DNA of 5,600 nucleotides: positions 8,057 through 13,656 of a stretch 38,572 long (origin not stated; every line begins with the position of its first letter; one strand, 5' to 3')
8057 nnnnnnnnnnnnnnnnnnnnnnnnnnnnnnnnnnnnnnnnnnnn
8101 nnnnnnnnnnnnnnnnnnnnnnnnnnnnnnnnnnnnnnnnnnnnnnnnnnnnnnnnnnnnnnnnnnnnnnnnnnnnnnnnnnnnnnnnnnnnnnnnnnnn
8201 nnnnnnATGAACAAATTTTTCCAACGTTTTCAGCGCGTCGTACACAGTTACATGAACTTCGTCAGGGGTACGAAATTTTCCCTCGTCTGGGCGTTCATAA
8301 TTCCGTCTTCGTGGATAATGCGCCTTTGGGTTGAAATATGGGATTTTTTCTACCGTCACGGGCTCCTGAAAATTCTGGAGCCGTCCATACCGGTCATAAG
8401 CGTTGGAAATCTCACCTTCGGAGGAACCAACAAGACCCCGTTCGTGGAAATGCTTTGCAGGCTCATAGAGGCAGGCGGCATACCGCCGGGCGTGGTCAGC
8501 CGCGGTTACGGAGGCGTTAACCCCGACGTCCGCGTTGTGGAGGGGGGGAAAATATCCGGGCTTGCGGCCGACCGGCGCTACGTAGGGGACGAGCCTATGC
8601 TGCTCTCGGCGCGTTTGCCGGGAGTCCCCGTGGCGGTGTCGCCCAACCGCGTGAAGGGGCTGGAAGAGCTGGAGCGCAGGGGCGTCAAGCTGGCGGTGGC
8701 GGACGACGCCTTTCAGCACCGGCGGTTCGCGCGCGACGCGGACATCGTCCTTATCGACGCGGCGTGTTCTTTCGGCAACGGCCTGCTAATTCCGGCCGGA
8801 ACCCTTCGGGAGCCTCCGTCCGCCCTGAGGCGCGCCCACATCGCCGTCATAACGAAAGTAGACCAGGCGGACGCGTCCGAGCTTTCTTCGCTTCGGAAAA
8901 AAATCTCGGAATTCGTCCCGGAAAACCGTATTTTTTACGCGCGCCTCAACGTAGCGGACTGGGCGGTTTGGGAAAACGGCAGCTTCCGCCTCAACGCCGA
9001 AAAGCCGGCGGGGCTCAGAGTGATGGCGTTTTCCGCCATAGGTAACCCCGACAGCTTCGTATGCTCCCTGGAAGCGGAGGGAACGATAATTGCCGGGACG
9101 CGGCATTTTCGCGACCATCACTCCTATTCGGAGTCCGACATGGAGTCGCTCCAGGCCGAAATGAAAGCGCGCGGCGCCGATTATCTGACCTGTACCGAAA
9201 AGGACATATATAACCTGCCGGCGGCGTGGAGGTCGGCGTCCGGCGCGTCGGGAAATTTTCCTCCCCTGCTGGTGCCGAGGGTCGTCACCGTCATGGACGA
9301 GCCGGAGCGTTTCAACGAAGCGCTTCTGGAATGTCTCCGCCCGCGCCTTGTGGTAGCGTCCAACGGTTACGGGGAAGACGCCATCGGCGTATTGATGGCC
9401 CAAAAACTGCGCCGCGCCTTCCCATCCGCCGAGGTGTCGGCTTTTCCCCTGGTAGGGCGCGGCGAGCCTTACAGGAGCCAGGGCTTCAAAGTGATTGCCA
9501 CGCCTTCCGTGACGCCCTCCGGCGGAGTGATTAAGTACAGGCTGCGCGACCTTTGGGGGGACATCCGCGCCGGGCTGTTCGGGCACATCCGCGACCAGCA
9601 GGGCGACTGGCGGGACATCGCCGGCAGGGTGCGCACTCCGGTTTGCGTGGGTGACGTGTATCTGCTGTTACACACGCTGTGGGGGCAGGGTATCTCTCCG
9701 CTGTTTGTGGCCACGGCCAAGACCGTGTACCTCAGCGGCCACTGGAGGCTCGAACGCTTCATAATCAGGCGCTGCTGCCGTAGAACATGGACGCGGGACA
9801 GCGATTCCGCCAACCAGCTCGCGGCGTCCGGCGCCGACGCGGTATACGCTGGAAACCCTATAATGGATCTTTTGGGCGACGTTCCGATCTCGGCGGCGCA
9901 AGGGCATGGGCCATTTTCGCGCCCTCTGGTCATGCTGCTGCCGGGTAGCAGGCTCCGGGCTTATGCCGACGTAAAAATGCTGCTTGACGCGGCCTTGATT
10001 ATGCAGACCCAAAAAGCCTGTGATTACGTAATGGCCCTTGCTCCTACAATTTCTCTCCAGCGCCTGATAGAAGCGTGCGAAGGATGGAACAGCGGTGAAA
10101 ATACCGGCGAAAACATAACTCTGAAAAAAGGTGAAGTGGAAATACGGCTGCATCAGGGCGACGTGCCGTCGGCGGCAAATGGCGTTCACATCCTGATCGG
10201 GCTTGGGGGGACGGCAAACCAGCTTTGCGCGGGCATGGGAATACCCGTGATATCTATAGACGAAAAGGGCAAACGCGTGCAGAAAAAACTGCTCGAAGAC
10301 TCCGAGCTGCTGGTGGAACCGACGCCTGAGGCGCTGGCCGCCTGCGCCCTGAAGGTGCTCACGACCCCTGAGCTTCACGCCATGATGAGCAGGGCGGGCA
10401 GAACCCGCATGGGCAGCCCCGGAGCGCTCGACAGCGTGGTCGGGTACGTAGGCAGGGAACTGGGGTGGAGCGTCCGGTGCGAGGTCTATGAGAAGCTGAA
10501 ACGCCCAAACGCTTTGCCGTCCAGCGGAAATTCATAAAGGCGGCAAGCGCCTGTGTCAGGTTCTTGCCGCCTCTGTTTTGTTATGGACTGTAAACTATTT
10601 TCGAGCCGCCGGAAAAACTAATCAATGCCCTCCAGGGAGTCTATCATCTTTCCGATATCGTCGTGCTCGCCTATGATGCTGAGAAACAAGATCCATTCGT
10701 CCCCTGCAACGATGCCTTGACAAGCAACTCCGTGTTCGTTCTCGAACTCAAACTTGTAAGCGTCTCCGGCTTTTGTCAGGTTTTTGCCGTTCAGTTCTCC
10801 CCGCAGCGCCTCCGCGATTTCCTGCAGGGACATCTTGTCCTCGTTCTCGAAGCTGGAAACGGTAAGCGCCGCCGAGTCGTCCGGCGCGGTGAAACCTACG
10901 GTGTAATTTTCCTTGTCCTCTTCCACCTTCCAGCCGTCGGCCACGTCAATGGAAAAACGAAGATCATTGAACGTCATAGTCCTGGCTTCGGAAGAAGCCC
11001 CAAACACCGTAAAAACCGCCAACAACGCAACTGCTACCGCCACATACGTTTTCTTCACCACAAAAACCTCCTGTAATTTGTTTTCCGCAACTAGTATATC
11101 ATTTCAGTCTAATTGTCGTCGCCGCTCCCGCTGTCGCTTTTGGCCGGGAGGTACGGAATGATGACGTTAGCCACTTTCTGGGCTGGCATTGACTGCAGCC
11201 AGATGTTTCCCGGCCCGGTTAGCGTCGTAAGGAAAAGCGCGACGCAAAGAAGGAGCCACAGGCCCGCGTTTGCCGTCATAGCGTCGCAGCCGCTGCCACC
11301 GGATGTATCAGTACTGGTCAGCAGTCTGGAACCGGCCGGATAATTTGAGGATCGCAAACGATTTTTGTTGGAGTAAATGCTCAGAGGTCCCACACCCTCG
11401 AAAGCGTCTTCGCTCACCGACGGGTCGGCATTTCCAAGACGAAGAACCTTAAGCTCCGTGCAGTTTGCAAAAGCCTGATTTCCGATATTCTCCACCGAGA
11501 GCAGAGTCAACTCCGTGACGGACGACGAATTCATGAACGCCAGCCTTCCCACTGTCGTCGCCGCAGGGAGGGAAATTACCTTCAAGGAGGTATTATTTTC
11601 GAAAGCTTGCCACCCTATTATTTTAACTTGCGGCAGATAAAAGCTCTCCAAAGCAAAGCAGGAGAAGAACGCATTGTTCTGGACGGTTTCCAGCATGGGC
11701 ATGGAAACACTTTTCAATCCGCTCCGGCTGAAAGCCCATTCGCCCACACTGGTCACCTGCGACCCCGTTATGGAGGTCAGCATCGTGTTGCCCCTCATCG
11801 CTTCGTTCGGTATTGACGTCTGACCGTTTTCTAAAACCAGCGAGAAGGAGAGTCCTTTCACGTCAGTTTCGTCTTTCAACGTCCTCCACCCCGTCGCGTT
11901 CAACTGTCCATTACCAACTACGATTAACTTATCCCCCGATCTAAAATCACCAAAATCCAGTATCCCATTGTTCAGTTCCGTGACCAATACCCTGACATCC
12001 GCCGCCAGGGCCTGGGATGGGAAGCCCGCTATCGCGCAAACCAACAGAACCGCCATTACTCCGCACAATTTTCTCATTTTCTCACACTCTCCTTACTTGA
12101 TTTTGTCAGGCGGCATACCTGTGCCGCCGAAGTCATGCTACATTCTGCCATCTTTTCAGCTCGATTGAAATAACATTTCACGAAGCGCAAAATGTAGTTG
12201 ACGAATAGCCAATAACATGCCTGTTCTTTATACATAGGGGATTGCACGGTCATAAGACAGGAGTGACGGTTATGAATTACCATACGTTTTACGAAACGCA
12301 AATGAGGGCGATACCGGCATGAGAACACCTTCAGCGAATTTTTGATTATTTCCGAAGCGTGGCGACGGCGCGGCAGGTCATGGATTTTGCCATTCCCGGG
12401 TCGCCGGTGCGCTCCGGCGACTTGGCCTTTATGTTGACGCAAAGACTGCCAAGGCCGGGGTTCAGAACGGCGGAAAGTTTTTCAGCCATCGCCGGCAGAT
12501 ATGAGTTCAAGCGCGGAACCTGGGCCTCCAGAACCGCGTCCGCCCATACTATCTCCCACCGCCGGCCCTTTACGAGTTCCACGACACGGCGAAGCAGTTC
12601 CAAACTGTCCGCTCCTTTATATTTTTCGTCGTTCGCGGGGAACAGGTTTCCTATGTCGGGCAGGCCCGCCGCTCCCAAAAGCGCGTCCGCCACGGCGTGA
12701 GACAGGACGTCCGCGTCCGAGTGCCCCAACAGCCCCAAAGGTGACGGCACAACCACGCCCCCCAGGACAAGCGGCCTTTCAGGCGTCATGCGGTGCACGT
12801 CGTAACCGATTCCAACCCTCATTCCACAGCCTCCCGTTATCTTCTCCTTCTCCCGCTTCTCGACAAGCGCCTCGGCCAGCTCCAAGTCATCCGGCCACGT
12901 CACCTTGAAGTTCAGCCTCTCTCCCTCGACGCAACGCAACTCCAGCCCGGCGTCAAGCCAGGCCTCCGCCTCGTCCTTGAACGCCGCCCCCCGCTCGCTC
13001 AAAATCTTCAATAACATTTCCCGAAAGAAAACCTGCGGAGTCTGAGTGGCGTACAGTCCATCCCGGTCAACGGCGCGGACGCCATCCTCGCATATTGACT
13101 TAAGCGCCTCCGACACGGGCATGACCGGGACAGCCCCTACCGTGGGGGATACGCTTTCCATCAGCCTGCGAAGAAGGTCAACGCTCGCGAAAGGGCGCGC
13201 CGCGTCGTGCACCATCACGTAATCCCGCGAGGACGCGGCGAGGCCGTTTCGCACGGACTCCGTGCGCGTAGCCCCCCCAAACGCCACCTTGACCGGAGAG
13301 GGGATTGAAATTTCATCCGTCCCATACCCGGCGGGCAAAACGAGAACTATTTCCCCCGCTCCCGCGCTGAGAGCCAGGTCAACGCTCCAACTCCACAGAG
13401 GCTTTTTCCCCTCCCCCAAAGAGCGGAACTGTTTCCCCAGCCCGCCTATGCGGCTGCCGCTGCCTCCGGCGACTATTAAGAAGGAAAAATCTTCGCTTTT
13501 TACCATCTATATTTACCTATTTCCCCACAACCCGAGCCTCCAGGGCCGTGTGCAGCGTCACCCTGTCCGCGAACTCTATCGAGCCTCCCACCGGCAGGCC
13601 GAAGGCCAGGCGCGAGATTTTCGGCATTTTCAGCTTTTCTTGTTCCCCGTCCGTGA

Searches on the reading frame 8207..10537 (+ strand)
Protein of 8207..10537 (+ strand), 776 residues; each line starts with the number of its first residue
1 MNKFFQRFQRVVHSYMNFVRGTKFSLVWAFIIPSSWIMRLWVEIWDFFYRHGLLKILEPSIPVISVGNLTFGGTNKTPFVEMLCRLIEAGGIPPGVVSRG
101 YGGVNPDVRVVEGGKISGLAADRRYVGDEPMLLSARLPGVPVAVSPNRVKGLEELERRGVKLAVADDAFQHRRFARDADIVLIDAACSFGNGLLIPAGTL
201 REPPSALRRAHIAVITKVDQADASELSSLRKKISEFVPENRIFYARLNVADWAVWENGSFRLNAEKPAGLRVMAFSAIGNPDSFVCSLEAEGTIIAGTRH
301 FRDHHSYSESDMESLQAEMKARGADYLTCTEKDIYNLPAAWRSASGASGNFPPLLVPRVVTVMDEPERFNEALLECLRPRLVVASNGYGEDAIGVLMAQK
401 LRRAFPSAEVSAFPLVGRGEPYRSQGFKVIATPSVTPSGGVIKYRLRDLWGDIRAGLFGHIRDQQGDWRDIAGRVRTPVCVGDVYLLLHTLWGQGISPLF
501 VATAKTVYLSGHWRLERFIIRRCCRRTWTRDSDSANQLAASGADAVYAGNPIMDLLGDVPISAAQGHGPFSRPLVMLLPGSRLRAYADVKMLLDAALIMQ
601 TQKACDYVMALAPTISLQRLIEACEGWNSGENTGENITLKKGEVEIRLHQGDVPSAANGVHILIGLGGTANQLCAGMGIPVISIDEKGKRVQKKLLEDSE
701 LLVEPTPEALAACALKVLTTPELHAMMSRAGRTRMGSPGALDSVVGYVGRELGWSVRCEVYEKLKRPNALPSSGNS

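Call 52: search_protein_families(library=pfam, proteins=[window:8207-10537:+], max_evalue=0.00001)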
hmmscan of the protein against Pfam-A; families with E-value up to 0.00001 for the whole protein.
window:8207-10537:+ (776 aa): 1 family
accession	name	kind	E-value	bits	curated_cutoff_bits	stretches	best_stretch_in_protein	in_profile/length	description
PF02606.20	LpxK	-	1.1e-78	265.1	27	1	29-375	3-325/328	Tetraacyldisaccharide-1-P 4'-kinase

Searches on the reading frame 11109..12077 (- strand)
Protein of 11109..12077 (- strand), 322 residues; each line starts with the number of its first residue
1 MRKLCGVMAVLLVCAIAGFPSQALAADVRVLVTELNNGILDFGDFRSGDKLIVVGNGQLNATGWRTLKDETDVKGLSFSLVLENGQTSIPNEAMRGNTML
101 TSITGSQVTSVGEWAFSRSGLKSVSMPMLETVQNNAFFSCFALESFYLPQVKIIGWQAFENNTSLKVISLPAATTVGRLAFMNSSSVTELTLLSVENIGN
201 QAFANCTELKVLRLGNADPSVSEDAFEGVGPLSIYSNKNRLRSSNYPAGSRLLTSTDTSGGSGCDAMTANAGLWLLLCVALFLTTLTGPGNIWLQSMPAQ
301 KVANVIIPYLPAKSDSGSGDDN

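Call 52: search_protein_families(library=pfam, proteins=[window:11109-12077:-], max_evalue=0.00001)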
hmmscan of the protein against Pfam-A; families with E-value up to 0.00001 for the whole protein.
window:11109-12077:- (322 aa): 1 family
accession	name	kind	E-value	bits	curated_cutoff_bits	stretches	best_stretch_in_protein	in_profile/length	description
PF13306.12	LRR_5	-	2.1e-22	79.8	27.7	2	79-187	15-126/127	BspA type Leucine rich repeat region (6 copies)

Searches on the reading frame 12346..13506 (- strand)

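Call 52: search_protein_families(library=pfam, proteins=[window:12346-13506:-], max_evalue=0.00001)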
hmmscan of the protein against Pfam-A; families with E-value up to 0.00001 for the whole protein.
window:12346-13506:- (386 aa): 3 families
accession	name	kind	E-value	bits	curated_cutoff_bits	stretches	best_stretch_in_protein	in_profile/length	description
PF02542.21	YgbB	-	4.3e-52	177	26.7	1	229-384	1-154/155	YgbB family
PF01128.25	IspD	-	4.8e-41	141.4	27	1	10-216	4-220/221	2-C-methyl-D-erythritol 4-phosphate cytidylyltransferase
PF12804.13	NTP_transf_3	-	7.9e-09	36.3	27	1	10-126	2-118/160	MobA-like NTP transferase domain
